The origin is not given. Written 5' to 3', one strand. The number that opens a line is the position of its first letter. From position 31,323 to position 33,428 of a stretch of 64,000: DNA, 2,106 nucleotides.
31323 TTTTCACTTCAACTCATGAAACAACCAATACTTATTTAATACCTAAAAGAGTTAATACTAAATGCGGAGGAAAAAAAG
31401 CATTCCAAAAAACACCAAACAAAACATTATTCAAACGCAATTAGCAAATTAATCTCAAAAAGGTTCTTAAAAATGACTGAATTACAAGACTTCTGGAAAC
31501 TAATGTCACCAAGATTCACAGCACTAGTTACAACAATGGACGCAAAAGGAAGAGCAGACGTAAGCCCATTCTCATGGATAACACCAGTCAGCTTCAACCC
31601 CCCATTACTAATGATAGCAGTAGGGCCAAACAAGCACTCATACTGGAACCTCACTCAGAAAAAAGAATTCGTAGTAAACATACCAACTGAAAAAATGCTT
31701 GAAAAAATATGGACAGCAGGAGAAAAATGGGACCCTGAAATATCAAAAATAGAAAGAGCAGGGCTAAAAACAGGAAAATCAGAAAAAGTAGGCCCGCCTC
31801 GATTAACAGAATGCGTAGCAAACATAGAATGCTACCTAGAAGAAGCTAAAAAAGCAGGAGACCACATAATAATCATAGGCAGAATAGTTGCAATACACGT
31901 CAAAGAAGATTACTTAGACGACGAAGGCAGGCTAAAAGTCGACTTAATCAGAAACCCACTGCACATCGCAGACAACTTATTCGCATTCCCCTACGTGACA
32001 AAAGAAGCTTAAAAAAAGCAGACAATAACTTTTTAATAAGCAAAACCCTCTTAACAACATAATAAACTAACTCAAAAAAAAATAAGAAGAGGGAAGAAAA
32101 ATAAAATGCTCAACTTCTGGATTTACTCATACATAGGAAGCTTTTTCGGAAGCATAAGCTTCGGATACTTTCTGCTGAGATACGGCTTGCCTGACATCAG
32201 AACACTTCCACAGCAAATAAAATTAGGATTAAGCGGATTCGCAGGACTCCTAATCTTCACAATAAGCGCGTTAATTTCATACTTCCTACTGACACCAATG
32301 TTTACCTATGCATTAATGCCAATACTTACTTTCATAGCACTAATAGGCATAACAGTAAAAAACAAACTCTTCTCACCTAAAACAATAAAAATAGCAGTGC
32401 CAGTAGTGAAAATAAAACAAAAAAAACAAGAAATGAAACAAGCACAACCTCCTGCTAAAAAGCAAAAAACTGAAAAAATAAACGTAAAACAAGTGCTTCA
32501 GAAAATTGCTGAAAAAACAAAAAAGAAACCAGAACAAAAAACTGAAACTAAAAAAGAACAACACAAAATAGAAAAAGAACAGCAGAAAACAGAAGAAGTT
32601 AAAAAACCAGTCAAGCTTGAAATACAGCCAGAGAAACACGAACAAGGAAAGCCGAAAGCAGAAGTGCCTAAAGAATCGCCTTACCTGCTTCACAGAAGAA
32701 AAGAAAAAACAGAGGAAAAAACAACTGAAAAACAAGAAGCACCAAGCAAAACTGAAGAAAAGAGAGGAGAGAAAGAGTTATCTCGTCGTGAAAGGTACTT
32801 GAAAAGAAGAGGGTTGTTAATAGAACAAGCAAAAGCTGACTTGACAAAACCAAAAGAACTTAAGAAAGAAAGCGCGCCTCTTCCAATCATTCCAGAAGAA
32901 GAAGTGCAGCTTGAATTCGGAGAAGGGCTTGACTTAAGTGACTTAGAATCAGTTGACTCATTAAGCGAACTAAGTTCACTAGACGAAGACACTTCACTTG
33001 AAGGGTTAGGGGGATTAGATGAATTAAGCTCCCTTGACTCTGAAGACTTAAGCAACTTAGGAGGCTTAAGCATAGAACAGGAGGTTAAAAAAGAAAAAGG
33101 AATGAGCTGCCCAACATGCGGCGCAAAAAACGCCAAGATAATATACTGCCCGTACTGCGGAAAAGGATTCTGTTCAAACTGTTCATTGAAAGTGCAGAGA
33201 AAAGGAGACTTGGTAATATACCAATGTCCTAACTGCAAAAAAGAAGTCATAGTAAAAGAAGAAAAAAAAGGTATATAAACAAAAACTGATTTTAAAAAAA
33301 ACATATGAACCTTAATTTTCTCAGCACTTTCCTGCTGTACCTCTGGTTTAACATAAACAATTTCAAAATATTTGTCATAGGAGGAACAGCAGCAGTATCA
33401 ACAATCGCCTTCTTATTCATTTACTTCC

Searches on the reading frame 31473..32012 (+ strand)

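Call 40: search_protein_families(library=pfam, proteins=[window:31473-32012:+], max_evalue=0.01)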
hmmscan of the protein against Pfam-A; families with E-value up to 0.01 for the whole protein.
window:31473-32012:+ (179 aa): 1 family
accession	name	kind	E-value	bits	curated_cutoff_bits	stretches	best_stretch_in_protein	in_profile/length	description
PF01613.24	Flavin_Reduct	-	5.9e-32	111.3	27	1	13-146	5-136/153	Flavin reductase like domain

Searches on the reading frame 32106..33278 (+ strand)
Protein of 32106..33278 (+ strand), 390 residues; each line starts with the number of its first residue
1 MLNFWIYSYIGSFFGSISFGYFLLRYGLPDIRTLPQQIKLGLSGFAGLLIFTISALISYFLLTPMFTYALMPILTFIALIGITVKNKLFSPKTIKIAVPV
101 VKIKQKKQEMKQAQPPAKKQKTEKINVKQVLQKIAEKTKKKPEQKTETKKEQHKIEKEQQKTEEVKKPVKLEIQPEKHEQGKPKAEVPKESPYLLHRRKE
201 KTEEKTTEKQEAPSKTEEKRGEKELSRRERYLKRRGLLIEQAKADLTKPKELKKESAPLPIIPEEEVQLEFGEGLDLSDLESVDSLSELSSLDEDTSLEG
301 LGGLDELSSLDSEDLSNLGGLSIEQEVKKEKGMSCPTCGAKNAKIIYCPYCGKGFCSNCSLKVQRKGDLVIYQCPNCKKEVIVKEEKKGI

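Call 40: search_protein_families(library=pfam, proteins=[window:32106-33278:+], max_evalue=0.01)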
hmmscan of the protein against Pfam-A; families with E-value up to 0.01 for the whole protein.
window:32106-33278:+ (390 aa): 1 family
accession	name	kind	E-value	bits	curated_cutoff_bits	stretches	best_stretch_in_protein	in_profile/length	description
PF13920.12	zf-C3HC4_3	-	0.0075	16.5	27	0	333-381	3-46/49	Zinc finger, C3HC4 type (RING finger)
